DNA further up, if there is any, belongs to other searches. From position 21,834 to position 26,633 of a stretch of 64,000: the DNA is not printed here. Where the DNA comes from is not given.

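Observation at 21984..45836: Single 23.85-kb ORF encoding a 7,950-aa giant surface protein with no recognisable anchor or dedicated export partners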

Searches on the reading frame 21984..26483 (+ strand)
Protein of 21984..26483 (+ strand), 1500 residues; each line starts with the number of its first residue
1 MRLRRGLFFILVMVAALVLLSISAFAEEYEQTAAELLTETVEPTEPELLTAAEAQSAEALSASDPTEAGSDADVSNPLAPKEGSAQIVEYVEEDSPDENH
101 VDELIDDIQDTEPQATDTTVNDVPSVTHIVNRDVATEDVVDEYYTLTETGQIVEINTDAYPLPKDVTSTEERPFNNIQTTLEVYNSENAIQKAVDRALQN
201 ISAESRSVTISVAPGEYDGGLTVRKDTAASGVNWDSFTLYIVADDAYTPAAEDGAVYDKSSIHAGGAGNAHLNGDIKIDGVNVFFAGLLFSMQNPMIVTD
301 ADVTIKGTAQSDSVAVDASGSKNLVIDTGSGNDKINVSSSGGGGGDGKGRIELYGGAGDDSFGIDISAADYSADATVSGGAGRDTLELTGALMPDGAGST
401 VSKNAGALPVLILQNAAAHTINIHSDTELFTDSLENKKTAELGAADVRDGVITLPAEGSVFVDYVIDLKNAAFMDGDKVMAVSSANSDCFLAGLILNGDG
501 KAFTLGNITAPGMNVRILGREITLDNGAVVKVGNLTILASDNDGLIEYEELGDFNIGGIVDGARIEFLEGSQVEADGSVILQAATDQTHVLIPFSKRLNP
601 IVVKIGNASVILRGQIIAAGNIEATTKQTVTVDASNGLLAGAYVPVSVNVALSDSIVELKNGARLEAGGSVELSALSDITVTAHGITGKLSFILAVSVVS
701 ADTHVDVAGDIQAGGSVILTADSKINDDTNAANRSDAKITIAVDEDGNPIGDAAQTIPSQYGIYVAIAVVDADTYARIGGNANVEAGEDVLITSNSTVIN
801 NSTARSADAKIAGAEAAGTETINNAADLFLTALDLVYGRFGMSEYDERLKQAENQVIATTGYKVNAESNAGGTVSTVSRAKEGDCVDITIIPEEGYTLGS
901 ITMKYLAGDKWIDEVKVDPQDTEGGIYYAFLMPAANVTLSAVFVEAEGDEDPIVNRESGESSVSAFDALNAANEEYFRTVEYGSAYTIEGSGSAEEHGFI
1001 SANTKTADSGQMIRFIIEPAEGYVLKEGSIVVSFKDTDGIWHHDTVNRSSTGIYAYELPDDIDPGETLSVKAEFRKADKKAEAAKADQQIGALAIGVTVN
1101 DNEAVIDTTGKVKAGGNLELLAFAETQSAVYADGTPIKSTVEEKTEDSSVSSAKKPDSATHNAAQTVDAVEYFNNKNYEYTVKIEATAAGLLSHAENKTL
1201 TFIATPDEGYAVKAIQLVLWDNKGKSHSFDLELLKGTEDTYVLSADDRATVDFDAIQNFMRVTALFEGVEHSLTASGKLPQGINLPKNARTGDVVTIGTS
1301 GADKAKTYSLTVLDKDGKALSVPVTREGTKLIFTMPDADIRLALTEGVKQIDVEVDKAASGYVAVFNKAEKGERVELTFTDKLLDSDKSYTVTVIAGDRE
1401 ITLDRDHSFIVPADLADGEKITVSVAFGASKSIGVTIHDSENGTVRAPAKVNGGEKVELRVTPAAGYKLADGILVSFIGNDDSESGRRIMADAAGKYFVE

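Call 20: find_homologous_proteins(query=window:21984-26483:+, max_evalue=0.001)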
Query window:21984-26483:+ (1500 aa): 3 proteins with E <= 0.001 among 8000 candidates.
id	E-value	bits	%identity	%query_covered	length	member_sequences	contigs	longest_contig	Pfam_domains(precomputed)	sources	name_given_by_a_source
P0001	9.8e-125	436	30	94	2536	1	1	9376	PF18998.7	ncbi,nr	ncbi:MAG: hypothetical protein Q8S22_02065, partial [Eubacteriales bacterium]|nr:hypothetical protei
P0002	2.2e-119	418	30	95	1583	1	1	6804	PF18998.7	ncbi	ncbi:MAG: hypothetical protein ABFC56_03770, partial [Clostridiaceae bacterium]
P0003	2.2e-51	193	29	54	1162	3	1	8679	-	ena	-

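Call 21: find_encoding_contigs(protein=P0001, flank=10000, max_places=3)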
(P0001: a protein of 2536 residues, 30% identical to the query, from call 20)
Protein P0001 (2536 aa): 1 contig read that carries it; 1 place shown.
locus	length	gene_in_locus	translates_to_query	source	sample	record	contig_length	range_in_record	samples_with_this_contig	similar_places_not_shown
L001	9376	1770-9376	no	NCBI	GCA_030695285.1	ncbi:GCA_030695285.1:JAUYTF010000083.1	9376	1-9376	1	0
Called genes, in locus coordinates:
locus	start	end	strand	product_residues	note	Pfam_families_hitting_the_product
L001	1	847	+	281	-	PF02782:FGGY_C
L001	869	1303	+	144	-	PF05025:RbsD_FucU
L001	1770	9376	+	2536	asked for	PF18998:Flg_new_2 (faint)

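Call 22: find_encoding_contigs(protein=P0002, flank=10000, max_places=3)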
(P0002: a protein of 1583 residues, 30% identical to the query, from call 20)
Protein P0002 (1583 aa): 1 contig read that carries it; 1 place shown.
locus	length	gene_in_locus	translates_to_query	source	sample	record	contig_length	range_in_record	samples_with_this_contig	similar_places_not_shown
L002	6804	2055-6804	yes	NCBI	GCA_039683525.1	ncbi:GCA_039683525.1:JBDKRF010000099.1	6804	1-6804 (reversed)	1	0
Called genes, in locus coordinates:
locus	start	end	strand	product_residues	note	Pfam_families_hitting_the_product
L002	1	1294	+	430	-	PF13458:Peripla_BP_6, PF01094:ANF_receptor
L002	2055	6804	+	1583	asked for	PF18998:Flg_new_2 (weak)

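Call 23: find_encoding_contigs(protein=P0003, flank=10000, max_places=3)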
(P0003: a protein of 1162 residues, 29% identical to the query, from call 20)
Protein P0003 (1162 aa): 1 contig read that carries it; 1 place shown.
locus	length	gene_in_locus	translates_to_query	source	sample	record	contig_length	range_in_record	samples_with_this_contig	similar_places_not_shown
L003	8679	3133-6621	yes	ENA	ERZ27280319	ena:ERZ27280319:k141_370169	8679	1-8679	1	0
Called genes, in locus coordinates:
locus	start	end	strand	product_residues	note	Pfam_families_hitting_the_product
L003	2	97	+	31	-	?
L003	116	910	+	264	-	-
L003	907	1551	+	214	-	PF13367:PrsW-protease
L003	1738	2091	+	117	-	-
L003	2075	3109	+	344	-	PF12895:ANAPC3 (faint), PF13371:TPR_9 (faint), PF13428:TPR_14 (faint), PF00515:TPR_1 (faint), PF07719:TPR_2 (faint), PF13424:TPR_12 (faint), PF23914:TPR_CcmH_CycH (weak), PF14559:TPR_19 (weak), +4 more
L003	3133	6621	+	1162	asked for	-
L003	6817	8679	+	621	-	?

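Call 26: find_related_loci(query=A1, collection=genome_contigs, flank=10000)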
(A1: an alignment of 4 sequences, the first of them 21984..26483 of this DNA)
Query A1 (1500 aa) in genome_contigs; peptide patterns used: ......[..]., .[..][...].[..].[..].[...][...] (x = any residue, [..] = any of these).
403 stretches matched a pattern; 64 encode a relative of the query (tblastn E <= 1e-3); 64 distinct loci.
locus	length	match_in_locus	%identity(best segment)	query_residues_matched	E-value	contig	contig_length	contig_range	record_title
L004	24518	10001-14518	31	68-1498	9e-154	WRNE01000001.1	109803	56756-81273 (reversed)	MAG: Coriobacteriia bacterium isolate Th196P4bin28 JGI24702J35022_10000001, whole genome shotgun sequence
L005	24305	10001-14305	31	64-1497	9e-141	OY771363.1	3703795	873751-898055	MAG: Christensenellaceae bacterium isolate 38ba8450-c70d-4108-8ba4-09623ba0e347 genome assembly, chromosome: 1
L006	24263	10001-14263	32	77-1497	1e-136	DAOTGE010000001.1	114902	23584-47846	MAG TPA_asm: Eubacteriales bacterium isolate AMR_MDS_3085 NODE_102_length_114902_cov_11.073855, whole genome shotgun seq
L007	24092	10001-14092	30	124-1498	6e-133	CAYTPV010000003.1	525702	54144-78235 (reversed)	MAG TPA_asm: uncultured Oscillospiraceae bacterium isolate binchicken_co104_142 genome assembly, contig: NODE_7_length_5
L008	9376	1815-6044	30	63-1469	1e-132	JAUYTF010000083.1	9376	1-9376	MAG: Eubacteriales bacterium isolate C8_concoct.bin.70 C8_k141_5570, whole genome shotgun sequence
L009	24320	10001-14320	30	64-1497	6e-129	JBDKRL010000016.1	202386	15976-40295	MAG: Clostridiaceae bacterium isolate 5_bin.60 c_000000993875, whole genome shotgun sequence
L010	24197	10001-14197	30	88-1498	2e-126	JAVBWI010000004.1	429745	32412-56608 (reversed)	MAG: Clostridia bacterium isolate ZNE14_Bin7 all_Scaff004269, whole genome shotgun sequence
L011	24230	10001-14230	31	70-1474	1e-124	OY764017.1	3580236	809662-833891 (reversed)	MAG: Christensenellaceae bacterium isolate da863df8-3121-48c8-a9fd-195775925dd7 genome assembly, chromosome: 1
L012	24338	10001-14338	30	57-1497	2e-119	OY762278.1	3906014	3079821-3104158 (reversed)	MAG: Christensenellaceae bacterium isolate d7c23e02-40a4-4312-836d-43190f2e112a genome assembly, chromosome: 1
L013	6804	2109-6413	30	66-1497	7e-115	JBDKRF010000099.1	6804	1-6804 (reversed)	MAG: Clostridiaceae bacterium isolate 5_bin.189 c_000000383743, whole genome shotgun sequence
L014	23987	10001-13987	31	187-1498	5e-113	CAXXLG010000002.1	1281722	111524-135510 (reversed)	MAG: Christensenellaceae bacterium isolate f66689b3-5376-4084-bd6a-22509cc8097c genome assembly, contig: contig_2, whole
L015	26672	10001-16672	28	167-1478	6e-98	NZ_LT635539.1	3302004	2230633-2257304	Blautia sp. Marseille-P3087 strain Marseille-P3087T, whole genome shotgun sequence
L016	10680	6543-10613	28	187-1474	1e-94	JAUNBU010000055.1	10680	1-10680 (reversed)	MAG: Bacillota bacterium isolate S1R_St_67 NODE_2400_length_10680_cov_8.751624, whole genome shotgun sequence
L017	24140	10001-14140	28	170-1477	1e-90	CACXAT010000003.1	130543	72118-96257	MAG: uncultured Lachnospiraceae bacterium isolate RUG11089 genome assembly, contig: RUG11089_asm_3, whole genome shotgun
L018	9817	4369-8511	28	171-1477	2e-87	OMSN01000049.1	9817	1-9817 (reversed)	uncultured Clostridiales bacterium isolate RUG829 genome assembly, contig: scaffold_4005, whole genome shotgun sequence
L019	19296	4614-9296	32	50-1498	1e-104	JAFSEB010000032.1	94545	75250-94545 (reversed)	MAG: Clostridia bacterium isolate RGIG3058 Goat_Rectum-5__c228848, whole genome shotgun sequence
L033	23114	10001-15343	26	179-1478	4e-45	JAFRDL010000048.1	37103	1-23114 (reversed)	MAG: Oscillospiraceae bacterium isolate RGIG2395 Goat_Ileum-4__c101838, whole genome shotgun sequence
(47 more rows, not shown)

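Call 69: search_protein_families(library=pfam, max_evalue=0.01, proteins=[L033:6442-7008:+, L033:6989-7324:+, L033:7324-8109:+, L033:8109-8738:+, L033:9035-9340:+, L019:3438-4490:+])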
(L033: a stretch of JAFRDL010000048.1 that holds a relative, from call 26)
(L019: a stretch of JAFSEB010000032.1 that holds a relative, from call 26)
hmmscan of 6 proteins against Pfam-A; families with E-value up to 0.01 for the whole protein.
L033:6442-7008:+ (189 aa): 6 families
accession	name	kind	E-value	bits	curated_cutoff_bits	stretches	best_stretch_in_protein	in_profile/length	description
PF08281.18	Sigma70_r4_2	-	3.6e-12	46.2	25.7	1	124-174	4-54/54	Sigma-70, region 4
PF04542.20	Sigma70_r2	-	6.2e-11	42.4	24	1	28-93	2-69/71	Sigma-70 region 2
PF04545.22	Sigma70_r4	-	3.5e-07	30.1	24.1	1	127-175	1-49/50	Sigma-70, region 4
PF22233.2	PhyR_sigma-like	-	2.3e-05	24.5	27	1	128-166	1-39/50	Response regulator PhyR, sigma-like domain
PF02001.22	DUF134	-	0.0036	18.3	27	1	134-174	38-78/98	Protein of unknown function DUF134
PF07638.17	Sigma70_ECF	-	0.0087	16.4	21.1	0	50-164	50-169/185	ECF sigma factor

L033:6989-7324:+ (112 aa): 2 families
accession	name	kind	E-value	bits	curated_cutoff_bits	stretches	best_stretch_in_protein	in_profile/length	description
PF07332.16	Phage_holin_3_6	-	0.0031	18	28.4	1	22-104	24-98/116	Putative Actinobacterial Holin-X, holin superfamily III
PF07695.17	7TMR-DISM_7TM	-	0.009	16.4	29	0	19-95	88-171/205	7TM diverse intracellular signalling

L033:7324-8109:+ (262 aa): 0 families

L033:8109-8738:+ (210 aa): 1 family
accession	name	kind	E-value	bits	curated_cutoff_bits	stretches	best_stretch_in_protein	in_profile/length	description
PF13367.11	PrsW-protease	-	9.1e-16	58.4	23.5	1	31-190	8-184/196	PrsW family intramembrane metalloprotease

L033:9035-9340:+ (102 aa): 0 families

L019:3438-4490:+ (351 aa): 15 families
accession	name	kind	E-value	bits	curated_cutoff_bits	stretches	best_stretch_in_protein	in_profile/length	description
PF13432.12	TPR_16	-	2.2e-12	47.6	32.7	2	234-291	2-59/65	Tetratricopeptide repeat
PF14559.12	TPR_19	-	1.2e-10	42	25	1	143-203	8-68/68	Tetratricopeptide repeat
PF07719.23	TPR_2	-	2.8e-10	39.9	27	0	128-159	3-34/34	Tetratricopeptide repeat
PF13428.12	TPR_14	-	3e-08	34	23.5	0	136-168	11-43/44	Tetratricopeptide repeat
PF13181.12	TPR_8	-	1.6e-07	31.3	25.7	0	128-159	3-34/34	Tetratricopeptide repeat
PF13424.12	TPR_12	-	3.2e-07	30.9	30.1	0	93-155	8-74/77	Tetratricopeptide repeat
PF00515.34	TPR_1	-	1.8e-06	28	27.8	0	263-290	1-28/34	Tetratricopeptide repeat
PF25062.1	ARM_TT21_N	-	2.2e-06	28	40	1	51-186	63-194/222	Tetratricopeptide repeat protein 21 N-terminal ARM repeat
PF25060.1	ARM_TT21_2nd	-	3.6e-06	27.1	27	1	108-173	204-269/270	Tetratricopeptide repeat protein 21 second ARM domain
PF12895.13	ANAPC3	-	1.9e-05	25.3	27.2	1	150-208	13-70/82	Anaphase-promoting complex, cyclosome, subunit 3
PF13431.12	TPR_17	-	4.2e-05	23.9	24.4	0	149-180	2-33/34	Tetratricopeptide repeat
PF13174.12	TPR_6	-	4.8e-05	24.2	26.3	0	128-158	2-32/33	Tetratricopeptide repeat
PF23914.1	TPR_CcmH_CycH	-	0.00063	20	42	0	137-228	61-155/158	Cytochrome c-type biogenesis protein H TPR domain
PF16918.11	PknG_TPR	-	0.0016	17.7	27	0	238-289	102-154/340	Protein kinase G tetratricopeptide repeat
PF13371.12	TPR_9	-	0.0024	18.3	35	0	300-340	32-72/73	Tetratricopeptide repeat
